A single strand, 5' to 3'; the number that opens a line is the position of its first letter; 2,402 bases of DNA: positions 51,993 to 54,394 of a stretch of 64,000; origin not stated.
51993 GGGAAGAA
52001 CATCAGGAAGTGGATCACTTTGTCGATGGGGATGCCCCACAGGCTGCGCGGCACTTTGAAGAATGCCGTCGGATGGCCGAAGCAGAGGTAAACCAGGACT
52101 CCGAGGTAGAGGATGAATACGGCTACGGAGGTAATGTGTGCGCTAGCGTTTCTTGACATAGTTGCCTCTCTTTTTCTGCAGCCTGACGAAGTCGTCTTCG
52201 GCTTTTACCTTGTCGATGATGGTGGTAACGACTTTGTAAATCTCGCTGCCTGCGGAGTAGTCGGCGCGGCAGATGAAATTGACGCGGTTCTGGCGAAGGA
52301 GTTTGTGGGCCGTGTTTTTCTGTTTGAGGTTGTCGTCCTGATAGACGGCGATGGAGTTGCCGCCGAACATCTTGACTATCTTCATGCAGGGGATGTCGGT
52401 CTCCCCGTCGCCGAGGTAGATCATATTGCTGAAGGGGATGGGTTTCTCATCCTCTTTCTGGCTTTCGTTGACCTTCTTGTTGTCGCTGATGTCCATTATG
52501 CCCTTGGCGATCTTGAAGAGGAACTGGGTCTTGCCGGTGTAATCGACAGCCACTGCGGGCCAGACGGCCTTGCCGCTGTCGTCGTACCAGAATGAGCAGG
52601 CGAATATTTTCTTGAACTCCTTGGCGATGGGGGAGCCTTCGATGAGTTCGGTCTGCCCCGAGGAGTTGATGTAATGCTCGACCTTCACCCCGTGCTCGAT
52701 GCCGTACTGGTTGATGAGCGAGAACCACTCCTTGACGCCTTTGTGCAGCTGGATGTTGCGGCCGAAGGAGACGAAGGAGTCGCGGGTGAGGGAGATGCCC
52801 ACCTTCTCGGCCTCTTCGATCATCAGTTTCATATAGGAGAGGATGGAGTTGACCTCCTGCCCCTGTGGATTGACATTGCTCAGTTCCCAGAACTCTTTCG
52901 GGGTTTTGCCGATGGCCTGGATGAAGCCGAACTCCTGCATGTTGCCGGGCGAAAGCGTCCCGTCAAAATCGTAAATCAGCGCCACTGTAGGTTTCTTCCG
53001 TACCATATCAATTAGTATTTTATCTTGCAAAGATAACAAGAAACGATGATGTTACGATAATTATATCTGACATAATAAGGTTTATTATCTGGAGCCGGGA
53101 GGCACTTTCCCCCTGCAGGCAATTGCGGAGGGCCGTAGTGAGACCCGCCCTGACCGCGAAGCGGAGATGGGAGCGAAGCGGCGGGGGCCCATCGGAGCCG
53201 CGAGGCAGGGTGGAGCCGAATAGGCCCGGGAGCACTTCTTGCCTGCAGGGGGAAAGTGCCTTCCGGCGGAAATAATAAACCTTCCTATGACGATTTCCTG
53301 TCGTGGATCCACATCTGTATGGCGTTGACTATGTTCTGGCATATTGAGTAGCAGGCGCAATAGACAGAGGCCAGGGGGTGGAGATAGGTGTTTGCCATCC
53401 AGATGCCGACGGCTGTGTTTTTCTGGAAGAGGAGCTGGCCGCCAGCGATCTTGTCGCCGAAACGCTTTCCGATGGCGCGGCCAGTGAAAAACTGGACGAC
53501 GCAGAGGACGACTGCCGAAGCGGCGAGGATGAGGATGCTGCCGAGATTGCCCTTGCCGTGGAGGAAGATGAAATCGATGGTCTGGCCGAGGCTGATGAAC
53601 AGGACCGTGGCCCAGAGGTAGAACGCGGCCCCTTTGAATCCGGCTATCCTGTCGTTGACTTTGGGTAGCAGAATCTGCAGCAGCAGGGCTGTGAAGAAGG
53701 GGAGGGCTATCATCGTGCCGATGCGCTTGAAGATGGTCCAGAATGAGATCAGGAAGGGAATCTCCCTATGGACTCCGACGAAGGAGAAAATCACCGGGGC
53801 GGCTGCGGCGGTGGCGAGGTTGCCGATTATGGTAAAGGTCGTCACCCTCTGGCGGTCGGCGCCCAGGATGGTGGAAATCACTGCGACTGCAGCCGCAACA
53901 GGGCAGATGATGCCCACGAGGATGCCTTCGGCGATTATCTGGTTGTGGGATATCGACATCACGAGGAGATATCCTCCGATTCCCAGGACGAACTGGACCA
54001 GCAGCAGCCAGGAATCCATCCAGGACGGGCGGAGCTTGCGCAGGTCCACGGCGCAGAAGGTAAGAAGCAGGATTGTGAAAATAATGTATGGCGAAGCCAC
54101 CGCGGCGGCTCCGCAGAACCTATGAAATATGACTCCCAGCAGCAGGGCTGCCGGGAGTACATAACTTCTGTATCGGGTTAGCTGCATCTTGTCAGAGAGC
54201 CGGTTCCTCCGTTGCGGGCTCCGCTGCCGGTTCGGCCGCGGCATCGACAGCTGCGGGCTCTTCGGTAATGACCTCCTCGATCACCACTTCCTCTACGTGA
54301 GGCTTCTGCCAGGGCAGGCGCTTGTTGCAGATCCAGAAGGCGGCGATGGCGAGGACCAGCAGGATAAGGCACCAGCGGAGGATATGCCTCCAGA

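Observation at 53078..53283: Second copy of the core: different arms, opposite orientation to the upstream gene, and a compensatory base-pair change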

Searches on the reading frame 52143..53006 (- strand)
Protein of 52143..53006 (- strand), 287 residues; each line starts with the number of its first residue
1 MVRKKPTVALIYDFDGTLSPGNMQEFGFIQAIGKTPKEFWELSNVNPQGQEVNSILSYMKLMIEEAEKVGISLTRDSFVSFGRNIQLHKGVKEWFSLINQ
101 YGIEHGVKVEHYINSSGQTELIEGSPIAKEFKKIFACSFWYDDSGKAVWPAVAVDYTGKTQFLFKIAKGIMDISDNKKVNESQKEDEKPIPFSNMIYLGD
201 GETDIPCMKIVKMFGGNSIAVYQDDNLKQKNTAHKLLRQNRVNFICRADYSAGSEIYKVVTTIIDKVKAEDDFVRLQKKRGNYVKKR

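Call 57: find_encoding_contigs(protein=window:52143-53006:-, flank=2500, max_places=10)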
Protein window:52143-53006:- (287 aa): 10 contigs read that carry it; 8 places shown.
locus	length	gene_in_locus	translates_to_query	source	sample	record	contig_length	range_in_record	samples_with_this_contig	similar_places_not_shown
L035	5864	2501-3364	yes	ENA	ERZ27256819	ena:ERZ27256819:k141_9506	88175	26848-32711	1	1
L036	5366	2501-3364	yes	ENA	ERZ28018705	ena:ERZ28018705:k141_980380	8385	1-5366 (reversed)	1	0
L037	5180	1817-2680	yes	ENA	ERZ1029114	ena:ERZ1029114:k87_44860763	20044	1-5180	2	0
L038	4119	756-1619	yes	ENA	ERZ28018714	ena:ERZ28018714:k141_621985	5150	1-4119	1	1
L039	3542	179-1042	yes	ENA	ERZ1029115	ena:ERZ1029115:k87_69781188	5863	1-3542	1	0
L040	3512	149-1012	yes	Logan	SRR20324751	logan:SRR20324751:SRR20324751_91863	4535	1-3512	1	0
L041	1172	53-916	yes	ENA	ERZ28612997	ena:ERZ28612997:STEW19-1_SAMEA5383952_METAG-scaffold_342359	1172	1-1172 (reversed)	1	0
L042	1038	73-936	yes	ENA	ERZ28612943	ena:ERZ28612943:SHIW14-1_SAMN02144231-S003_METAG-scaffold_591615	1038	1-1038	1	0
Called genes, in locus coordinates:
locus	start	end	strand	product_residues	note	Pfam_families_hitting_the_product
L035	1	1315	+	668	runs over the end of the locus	-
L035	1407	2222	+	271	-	PF01758:SBF (weak)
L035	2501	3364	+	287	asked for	PF12710:HAD (weak)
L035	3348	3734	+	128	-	PF04892:VanZ-LLP1 (faint)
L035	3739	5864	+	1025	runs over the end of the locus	PF25275:Golvesin_C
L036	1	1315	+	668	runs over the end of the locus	-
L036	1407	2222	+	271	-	PF01758:SBF (weak)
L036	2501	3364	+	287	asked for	PF12710:HAD (weak)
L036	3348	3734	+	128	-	PF04892:VanZ-LLP1 (faint)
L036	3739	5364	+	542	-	?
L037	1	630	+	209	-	?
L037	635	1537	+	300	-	PF01758:SBF (faint)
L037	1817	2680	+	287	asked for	PF12710:HAD (weak)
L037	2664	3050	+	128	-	PF04892:VanZ-LLP1 (faint)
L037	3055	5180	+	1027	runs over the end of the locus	PF25275:Golvesin_C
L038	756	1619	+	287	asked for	PF12710:HAD (weak)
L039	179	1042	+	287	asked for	PF12710:HAD (weak)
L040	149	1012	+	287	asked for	PF12710:HAD (weak)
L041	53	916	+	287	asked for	PF12710:HAD (weak)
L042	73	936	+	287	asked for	PF12710:HAD (weak)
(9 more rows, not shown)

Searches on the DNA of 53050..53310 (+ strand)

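Call 8: search_rna_families(source=window, start=53050, end=53310, threshold=evalue, max_evalue=10, show_alignments=3)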
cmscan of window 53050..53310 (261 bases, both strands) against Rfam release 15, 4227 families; matches with E-value up to 10: 0.
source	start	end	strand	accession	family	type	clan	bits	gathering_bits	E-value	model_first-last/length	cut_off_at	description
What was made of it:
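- No Rfam family matches, even at E <= 10 (call 8).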

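Call 60: search_dna_similar(query=window:53078-53283:+, collection=plasmids, mode=distant, max_evalue=0.001)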
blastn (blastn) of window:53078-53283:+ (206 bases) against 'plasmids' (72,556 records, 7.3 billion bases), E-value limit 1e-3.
No match.

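Call 61: search_dna_similar(query=window:53078-53283:+, collection=phages, mode=distant, max_evalue=0.001)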
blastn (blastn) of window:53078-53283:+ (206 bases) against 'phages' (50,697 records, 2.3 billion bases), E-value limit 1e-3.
No match.

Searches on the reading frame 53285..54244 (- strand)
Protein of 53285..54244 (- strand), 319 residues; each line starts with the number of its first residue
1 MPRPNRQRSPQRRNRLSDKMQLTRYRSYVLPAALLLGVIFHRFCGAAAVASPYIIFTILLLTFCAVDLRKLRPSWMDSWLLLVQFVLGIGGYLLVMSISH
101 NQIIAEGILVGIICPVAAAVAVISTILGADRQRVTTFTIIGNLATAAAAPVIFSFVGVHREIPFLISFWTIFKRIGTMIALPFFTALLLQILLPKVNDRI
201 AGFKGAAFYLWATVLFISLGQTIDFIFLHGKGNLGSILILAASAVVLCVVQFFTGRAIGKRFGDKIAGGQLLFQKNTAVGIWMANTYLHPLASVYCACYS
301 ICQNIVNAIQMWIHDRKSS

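Call 19: find_encoding_contigs(protein=window:53285-54244:-, flank=3000, max_places=10)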
Protein window:53285-54244:- (319 aa): no gene with exactly this product is on record in the collection.
